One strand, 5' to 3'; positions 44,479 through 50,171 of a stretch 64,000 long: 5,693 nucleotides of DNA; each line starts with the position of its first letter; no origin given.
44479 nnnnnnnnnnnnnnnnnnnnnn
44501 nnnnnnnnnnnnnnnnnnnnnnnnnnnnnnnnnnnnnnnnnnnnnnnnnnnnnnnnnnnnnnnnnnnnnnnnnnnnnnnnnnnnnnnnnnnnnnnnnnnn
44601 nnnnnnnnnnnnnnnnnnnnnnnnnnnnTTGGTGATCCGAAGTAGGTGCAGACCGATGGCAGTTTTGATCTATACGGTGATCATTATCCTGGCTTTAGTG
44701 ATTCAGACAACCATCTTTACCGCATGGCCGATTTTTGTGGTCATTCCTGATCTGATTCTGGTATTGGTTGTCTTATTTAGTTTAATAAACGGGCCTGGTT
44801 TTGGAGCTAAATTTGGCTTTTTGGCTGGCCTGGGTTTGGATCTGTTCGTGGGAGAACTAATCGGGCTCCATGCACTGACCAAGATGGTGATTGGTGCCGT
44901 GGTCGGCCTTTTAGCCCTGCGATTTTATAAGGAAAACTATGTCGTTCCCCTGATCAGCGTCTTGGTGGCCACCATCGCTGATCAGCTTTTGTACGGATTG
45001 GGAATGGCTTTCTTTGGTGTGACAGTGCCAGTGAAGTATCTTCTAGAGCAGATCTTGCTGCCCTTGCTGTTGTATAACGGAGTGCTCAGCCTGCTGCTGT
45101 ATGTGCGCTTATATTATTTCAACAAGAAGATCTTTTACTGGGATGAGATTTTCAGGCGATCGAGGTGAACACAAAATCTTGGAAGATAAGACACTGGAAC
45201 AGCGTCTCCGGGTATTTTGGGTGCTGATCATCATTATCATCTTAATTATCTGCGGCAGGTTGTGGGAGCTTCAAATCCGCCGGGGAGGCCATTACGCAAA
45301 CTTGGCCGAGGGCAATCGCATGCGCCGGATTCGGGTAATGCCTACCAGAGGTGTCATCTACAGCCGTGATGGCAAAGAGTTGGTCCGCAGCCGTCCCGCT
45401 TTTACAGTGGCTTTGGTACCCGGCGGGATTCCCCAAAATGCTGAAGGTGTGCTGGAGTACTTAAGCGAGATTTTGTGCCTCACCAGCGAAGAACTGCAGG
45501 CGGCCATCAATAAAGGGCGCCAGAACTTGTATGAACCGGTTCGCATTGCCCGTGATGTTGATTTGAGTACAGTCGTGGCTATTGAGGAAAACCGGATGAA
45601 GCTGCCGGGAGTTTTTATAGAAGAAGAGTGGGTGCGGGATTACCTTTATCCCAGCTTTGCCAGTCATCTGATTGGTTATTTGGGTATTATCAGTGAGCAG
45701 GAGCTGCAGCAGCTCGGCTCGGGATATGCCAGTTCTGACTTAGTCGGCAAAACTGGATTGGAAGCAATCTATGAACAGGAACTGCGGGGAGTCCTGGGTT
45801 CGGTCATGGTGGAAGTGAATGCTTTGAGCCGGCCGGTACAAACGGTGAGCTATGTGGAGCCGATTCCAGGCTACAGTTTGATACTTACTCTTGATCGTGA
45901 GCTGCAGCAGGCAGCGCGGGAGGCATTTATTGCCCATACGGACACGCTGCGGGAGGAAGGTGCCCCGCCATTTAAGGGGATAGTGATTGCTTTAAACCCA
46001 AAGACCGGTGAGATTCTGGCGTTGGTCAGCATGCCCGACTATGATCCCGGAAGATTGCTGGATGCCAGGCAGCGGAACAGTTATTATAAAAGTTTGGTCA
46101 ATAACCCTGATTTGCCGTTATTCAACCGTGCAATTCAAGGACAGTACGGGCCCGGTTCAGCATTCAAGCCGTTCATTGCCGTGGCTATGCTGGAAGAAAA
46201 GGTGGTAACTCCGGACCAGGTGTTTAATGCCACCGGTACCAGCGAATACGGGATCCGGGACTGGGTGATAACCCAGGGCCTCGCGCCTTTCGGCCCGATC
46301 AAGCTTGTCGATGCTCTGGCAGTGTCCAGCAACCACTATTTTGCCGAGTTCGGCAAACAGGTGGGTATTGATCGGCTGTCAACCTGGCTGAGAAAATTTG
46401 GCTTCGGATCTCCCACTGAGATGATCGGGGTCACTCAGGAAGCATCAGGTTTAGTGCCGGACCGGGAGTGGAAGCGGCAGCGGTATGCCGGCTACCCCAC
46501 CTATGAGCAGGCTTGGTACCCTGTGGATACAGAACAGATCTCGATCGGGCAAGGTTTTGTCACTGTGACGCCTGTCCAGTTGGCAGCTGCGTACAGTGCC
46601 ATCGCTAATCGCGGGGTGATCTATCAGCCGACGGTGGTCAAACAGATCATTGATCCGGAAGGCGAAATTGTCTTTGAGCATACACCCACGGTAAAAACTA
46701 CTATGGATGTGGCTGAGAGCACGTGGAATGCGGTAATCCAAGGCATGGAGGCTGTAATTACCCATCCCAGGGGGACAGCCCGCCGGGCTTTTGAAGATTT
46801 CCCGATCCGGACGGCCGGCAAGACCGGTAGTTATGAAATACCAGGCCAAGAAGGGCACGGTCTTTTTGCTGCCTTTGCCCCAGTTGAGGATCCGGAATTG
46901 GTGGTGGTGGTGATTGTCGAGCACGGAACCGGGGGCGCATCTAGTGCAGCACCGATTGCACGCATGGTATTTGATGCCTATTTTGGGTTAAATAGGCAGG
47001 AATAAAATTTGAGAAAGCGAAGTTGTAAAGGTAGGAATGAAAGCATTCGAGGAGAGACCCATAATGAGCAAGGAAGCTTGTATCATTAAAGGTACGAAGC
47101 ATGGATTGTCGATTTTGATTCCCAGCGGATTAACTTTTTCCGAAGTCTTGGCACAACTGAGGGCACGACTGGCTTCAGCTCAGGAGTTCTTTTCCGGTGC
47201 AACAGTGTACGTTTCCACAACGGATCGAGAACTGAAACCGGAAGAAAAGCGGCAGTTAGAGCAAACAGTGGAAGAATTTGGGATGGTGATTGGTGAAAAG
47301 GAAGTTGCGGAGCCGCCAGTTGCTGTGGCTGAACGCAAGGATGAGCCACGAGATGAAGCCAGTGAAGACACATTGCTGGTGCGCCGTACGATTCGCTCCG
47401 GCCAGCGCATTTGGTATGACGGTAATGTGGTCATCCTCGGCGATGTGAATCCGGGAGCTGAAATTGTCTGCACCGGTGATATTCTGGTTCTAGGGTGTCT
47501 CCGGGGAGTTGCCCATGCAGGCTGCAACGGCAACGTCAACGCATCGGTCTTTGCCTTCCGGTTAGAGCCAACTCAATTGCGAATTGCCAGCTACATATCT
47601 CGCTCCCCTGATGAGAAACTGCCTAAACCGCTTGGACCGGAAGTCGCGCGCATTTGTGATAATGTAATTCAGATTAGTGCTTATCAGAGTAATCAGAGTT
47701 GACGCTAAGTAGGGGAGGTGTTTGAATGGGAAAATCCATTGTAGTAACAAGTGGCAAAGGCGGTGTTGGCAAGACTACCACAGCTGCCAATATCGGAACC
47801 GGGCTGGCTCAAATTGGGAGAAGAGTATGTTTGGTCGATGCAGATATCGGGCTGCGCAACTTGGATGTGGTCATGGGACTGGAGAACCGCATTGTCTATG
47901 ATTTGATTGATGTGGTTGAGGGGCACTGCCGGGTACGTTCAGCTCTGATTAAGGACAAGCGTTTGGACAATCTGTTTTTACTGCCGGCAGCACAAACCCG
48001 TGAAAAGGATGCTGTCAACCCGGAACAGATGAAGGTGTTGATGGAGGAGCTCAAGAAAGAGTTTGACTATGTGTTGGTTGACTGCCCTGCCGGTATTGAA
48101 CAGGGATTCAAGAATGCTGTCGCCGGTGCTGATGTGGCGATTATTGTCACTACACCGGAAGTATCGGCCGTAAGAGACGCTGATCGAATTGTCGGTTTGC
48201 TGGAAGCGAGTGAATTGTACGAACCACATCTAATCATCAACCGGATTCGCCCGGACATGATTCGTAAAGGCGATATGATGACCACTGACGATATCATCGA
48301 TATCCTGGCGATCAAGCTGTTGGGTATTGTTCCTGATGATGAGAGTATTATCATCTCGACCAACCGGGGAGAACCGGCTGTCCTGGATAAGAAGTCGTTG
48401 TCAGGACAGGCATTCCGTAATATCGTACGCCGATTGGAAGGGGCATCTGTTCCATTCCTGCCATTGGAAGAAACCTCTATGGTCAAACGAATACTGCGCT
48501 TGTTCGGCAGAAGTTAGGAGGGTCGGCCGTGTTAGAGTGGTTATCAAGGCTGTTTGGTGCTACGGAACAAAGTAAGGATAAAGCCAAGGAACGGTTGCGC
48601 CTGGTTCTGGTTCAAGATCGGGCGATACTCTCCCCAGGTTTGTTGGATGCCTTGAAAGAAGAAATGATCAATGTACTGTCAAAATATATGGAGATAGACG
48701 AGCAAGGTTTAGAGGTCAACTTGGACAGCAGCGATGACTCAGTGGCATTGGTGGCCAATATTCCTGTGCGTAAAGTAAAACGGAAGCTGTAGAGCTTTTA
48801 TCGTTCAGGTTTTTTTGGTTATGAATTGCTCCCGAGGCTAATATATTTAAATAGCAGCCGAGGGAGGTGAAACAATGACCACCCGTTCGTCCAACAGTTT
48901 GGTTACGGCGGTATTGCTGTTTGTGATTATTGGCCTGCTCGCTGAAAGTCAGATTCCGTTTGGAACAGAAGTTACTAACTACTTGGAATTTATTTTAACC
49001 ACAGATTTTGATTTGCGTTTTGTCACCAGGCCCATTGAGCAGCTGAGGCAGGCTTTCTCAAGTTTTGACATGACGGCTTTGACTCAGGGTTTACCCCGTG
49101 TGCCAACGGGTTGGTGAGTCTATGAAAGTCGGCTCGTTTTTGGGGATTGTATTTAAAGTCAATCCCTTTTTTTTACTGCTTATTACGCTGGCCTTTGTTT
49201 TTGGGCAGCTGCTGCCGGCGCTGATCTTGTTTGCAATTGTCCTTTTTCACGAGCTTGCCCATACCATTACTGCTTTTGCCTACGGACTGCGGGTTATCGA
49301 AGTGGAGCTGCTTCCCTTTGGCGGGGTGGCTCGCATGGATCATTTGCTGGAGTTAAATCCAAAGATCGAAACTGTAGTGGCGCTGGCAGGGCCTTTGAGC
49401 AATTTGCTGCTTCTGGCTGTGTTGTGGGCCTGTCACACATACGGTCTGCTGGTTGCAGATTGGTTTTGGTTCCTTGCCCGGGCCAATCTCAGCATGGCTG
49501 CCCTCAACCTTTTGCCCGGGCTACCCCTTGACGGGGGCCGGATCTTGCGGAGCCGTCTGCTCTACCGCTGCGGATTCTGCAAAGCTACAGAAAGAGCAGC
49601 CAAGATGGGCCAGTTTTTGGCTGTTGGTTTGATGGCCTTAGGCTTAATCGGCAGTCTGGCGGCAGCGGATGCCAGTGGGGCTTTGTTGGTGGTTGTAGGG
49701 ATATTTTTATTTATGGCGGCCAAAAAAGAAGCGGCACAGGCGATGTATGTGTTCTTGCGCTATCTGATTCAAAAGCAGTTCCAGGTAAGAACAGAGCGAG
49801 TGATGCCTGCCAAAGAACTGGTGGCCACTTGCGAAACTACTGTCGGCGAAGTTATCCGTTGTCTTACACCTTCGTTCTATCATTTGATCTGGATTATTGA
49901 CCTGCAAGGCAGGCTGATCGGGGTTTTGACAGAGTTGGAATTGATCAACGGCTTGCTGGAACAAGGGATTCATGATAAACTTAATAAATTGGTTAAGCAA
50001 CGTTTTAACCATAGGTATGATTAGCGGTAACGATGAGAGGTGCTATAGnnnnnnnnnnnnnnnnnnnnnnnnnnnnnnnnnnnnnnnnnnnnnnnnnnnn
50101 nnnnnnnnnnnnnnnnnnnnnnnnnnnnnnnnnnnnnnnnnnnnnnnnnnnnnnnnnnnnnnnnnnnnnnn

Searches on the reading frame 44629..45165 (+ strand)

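Call 18: search_protein_families(library=pfam, proteins=[window:44629-45165:+], max_evalue=0.00001)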
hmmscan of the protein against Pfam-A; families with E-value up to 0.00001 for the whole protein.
window:44629-45165:+ (179 aa): 1 family
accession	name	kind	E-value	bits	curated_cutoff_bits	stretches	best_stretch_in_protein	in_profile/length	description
PF04093.17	MreD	-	6e-11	43.1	24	1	11-167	6-157/158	rod shape-determining protein MreD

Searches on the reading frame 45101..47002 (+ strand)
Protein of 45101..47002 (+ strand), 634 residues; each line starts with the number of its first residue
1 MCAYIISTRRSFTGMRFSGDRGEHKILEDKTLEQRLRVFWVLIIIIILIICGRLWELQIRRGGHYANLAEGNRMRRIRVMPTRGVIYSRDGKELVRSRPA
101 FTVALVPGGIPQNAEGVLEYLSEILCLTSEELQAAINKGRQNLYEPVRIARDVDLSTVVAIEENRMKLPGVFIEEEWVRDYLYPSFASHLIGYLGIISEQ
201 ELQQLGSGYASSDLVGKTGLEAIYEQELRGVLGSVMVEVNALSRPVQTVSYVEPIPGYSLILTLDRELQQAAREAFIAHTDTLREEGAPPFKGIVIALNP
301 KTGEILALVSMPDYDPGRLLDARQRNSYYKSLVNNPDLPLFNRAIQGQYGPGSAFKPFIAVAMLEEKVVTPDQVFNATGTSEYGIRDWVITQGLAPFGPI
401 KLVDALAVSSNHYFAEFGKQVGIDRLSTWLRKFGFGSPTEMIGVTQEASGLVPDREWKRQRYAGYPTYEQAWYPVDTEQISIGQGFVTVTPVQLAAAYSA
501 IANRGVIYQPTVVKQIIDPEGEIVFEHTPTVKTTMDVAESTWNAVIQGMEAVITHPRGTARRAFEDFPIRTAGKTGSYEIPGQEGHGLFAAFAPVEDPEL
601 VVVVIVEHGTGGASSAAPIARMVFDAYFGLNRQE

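Call 19: search_protein_families(library=pfam, proteins=[window:45101-47002:+], max_evalue=0.00001)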
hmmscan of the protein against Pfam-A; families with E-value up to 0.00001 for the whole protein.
window:45101-47002:+ (634 aa): 2 families
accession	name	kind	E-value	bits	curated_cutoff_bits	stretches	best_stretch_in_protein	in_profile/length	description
PF00905.27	Transpeptidase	-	4e-65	220.4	22.1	1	293-623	1-297/299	Penicillin binding protein transpeptidase domain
PF03717.20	PBP_dimer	-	8.8e-40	137.5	24.4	1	80-248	3-178/180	Penicillin-binding Protein dimerisation domain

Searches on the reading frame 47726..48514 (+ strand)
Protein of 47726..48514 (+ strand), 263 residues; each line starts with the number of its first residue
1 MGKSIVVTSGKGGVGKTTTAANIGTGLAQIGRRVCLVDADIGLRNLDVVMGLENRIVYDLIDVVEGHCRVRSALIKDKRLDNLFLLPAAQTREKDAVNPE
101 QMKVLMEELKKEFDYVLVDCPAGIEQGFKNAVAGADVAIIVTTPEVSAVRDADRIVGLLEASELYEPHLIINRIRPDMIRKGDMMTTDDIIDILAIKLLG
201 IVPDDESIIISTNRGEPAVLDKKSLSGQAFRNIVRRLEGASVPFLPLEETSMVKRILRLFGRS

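Call 19: search_protein_families(library=pfam, proteins=[window:47726-48514:+], max_evalue=0.00001)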
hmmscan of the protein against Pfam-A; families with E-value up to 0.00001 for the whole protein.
window:47726-48514:+ (263 aa): 7 families
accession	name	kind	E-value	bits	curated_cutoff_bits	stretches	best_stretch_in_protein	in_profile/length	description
PF13614.12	AAA_31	-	9.4e-22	78.2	27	1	3-156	2-161/177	AAA domain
PF01656.29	CbiA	-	5.6e-20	72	25.4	1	5-217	1-124/125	CobQ/CobB/MinD/ParA nucleotide binding domain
PF10609.15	ParA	-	1.9e-19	70.5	27.1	1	3-237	4-245/246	NUBPL iron-transfer P-loop NTPase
PF09140.17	MipZ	-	2.4e-11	43.9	20.7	1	4-139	2-126/262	ATPase MipZ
PF06564.18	CBP_BcsQ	-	9.8e-11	42.1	21.3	1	4-177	3-174/234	Cellulose biosynthesis protein BcsQ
PF02374.21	ArsA_ATPase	-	2.2e-08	34.2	24.3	1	5-40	3-38/305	Anion-transporting ATPase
PF00142.24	Fer4_NifH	-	4.4e-08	33.4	25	0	7-40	4-37/271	4Fe-4S iron sulfur cluster binding proteins, NifH/frxC family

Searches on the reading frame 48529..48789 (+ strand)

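Call 79: search_protein_families(library=pfam, proteins=[window:48529-48789:+], max_evalue=0.01)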
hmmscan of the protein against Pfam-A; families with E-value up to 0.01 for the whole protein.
window:48529-48789:+ (87 aa): 1 family
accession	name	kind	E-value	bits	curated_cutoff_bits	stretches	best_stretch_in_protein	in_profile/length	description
PF03776.19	MinE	-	6e-25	87.4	25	1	15-81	1-68/68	Septum formation topological specificity factor MinE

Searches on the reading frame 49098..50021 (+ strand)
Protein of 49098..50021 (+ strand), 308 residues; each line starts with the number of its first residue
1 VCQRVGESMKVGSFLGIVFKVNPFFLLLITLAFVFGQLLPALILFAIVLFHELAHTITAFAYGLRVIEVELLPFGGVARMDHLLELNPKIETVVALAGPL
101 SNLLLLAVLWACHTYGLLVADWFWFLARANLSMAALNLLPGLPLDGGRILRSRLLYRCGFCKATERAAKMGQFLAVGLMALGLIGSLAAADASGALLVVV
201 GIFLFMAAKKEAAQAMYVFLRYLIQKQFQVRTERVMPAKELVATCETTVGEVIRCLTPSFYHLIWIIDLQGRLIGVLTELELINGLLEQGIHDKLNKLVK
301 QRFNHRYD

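Call 19: search_protein_families(library=pfam, proteins=[window:49098-50021:+], max_evalue=0.00001)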
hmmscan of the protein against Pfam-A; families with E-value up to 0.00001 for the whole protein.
window:49098-50021:+ (308 aa): 1 family
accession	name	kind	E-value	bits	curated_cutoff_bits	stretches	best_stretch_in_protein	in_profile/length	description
PF02163.28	Peptidase_M50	-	8.8e-18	64.9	27.2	2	41-112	3-99/221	Peptidase family M50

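Call 79: search_protein_families(library=pfam, proteins=[window:49098-50021:+], max_evalue=0.01)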
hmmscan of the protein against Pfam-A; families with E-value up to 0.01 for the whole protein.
window:49098-50021:+ (308 aa): 3 families
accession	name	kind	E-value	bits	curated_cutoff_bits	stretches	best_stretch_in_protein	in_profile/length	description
PF02163.28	Peptidase_M50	-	8.8e-18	64.9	27.2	2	41-112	3-99/221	Peptidase family M50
PF00571.33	CBS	-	0.0022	18.8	24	1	241-286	10-55/57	CBS domain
PF07213.16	DAP10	-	0.005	17.2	22.9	1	171-214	23-66/79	DAP10 membrane protein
